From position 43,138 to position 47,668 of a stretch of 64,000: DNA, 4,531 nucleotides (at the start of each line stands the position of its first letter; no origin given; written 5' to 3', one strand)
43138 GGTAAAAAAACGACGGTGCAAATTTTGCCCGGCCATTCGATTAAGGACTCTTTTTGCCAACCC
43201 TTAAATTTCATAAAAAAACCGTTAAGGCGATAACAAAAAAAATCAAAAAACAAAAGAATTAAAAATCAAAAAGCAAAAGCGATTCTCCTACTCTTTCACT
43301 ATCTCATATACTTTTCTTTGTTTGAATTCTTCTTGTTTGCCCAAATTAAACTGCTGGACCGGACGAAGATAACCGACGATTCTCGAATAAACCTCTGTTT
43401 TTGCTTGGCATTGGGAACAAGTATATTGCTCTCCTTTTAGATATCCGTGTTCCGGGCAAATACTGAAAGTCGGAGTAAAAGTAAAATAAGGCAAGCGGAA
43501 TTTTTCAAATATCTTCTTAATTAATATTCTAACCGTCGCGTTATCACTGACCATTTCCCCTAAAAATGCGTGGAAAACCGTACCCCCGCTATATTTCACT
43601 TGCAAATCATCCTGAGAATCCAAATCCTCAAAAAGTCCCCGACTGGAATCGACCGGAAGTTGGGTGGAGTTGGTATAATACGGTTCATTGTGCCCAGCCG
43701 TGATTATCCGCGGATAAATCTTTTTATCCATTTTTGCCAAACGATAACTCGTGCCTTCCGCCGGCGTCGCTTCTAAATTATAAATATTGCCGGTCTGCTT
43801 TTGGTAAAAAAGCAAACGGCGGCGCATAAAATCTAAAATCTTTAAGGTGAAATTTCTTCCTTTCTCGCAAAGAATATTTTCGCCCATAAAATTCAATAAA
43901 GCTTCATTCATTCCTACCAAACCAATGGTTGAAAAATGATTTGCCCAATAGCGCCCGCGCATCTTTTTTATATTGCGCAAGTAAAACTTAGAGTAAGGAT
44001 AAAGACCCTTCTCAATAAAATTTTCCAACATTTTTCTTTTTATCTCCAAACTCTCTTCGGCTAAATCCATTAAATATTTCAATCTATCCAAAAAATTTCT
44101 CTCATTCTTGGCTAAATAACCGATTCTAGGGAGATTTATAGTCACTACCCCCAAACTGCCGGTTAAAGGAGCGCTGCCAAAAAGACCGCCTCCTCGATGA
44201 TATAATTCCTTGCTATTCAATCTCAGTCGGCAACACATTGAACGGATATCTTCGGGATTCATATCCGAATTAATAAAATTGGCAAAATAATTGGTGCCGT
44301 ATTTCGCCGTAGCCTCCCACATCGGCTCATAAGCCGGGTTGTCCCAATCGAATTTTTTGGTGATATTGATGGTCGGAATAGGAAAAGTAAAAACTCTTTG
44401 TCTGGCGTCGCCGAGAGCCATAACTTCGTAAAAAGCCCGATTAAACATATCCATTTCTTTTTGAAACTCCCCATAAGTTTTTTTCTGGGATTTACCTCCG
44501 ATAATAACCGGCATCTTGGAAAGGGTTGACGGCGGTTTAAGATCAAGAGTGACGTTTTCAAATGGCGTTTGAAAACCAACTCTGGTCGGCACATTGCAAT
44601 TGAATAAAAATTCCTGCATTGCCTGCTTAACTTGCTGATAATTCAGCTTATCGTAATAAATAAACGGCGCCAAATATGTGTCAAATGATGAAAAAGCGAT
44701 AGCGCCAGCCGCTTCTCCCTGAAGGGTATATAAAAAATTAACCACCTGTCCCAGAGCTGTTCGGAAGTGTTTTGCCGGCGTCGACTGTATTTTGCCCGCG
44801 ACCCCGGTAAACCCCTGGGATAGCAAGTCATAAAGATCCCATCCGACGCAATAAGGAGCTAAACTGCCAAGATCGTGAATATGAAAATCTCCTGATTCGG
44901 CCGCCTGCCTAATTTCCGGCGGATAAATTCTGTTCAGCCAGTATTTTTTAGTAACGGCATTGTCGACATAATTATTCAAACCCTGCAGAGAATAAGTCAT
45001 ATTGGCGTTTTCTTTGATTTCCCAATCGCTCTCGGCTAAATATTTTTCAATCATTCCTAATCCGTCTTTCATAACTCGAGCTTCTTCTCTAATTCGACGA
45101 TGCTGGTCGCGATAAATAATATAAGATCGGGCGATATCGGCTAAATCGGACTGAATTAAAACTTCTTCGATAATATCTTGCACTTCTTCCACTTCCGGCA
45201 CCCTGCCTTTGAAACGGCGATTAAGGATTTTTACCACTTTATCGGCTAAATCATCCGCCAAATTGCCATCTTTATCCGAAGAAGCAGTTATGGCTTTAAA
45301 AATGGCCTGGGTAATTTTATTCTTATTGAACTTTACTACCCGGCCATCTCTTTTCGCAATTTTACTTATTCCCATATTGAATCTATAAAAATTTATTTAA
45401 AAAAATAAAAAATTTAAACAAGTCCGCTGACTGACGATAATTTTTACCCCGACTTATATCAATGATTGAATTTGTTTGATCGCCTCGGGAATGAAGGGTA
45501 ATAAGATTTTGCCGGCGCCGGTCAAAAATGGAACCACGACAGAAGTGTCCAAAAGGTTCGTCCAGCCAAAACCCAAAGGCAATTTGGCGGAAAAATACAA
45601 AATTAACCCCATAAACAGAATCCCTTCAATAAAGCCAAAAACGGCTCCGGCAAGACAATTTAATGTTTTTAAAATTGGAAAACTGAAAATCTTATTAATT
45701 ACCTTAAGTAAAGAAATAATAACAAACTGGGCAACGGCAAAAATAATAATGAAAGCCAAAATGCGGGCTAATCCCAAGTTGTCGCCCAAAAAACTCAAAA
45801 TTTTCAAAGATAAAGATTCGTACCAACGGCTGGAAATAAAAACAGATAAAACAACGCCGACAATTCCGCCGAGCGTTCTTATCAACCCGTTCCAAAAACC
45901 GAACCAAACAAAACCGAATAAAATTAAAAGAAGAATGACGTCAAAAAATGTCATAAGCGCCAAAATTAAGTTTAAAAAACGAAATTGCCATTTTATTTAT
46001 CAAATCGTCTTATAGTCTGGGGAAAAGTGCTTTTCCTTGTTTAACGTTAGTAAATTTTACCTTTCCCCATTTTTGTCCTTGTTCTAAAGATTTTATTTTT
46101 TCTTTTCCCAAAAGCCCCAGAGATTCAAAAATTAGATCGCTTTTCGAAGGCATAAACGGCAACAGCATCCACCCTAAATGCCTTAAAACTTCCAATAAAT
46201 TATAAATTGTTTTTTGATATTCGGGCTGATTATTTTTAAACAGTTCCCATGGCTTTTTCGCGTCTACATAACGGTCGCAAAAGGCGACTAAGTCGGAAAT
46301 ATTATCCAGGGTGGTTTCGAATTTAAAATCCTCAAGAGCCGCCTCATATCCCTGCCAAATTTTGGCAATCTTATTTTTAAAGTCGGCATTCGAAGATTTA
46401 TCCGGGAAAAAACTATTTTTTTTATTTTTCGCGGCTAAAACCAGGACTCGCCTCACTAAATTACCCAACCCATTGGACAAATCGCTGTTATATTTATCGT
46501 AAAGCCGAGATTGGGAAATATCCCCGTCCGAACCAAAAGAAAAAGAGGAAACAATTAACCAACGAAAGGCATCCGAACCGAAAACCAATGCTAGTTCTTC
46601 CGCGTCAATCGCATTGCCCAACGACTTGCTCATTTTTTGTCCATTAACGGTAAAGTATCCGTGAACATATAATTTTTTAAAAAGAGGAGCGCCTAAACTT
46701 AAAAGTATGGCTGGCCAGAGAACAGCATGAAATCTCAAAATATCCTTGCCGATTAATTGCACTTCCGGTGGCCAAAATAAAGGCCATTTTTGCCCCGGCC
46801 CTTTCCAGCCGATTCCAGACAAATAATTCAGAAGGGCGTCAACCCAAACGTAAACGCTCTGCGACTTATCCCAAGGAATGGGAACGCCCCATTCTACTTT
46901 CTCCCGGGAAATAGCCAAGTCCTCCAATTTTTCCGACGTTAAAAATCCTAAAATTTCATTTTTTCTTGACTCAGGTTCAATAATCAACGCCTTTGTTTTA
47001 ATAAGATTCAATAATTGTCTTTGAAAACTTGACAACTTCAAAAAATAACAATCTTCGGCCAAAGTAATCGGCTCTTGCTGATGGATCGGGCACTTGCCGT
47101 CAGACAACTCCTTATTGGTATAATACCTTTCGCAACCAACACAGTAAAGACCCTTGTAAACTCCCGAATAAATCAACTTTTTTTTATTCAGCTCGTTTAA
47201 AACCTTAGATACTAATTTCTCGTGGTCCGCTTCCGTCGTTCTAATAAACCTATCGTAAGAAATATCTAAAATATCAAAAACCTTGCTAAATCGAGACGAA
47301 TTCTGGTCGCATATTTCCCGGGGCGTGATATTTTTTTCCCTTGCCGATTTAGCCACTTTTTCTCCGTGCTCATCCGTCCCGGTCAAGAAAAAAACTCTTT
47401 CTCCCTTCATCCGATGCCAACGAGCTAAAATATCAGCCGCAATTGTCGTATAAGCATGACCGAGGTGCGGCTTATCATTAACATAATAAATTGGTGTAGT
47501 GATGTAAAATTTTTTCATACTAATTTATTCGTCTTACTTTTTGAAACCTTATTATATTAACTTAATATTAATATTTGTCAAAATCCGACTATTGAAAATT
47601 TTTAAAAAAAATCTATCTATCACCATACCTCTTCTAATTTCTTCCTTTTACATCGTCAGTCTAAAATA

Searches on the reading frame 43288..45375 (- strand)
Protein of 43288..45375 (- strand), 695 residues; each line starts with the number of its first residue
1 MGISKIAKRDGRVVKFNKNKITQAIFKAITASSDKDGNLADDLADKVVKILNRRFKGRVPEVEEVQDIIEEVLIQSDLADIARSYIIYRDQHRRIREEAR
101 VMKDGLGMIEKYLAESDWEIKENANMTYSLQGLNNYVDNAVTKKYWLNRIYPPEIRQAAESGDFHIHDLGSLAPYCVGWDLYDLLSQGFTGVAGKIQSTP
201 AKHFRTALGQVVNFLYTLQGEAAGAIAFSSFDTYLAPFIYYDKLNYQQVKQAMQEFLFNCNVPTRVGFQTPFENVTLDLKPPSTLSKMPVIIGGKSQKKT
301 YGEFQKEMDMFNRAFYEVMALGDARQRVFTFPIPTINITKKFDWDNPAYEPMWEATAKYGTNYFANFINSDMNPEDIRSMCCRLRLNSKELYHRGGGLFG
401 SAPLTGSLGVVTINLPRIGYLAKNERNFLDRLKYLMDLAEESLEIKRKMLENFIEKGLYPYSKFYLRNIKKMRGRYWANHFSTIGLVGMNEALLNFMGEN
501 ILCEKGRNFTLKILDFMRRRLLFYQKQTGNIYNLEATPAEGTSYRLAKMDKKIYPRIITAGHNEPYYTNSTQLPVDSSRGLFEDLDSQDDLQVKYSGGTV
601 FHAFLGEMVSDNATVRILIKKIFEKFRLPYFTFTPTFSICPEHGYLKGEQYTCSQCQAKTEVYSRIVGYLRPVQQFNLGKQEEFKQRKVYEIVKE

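Call 57: search_protein_families(library=pfam, proteins=[window:43288-45375:-], max_evalue=0.00001)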
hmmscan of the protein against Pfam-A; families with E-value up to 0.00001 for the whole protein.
window:43288-45375:- (695 aa): 2 families
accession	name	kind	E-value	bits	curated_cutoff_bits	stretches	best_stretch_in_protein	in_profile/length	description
PF13597.11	NRDD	-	7.4e-191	636.1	26.2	1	122-690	1-562/562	Anaerobic ribonucleoside-triphosphate reductase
PF03477.21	ATP-cone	-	1.1e-21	77.6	25.8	1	5-93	2-87/88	ATP cone domain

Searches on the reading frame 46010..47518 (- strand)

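Call 57: search_protein_families(library=pfam, proteins=[window:46010-47518:-], max_evalue=0.00001)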
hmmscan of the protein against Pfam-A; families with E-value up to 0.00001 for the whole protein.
window:46010-47518:- (502 aa): 4 families
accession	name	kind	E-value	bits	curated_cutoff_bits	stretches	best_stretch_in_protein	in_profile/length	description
PF09334.17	tRNA-synt_1g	-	1.8e-102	343.5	20.1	2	135-359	161-391/391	tRNA synthetases class I (M)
PF00133.28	tRNA-synt_1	-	3.2e-31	109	22.7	2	2-216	23-245/414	tRNA synthetases class I (I, L, M and V)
PF01406.26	tRNA-synt_1e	-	1.9e-15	57.4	27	1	13-119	19-124/301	tRNA synthetases class I (C) catalytic domain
PF08264.19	Anticodon_1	-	7.3e-07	29.6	25.1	1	382-466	6-92/148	Anticodon-binding domain of tRNA ligase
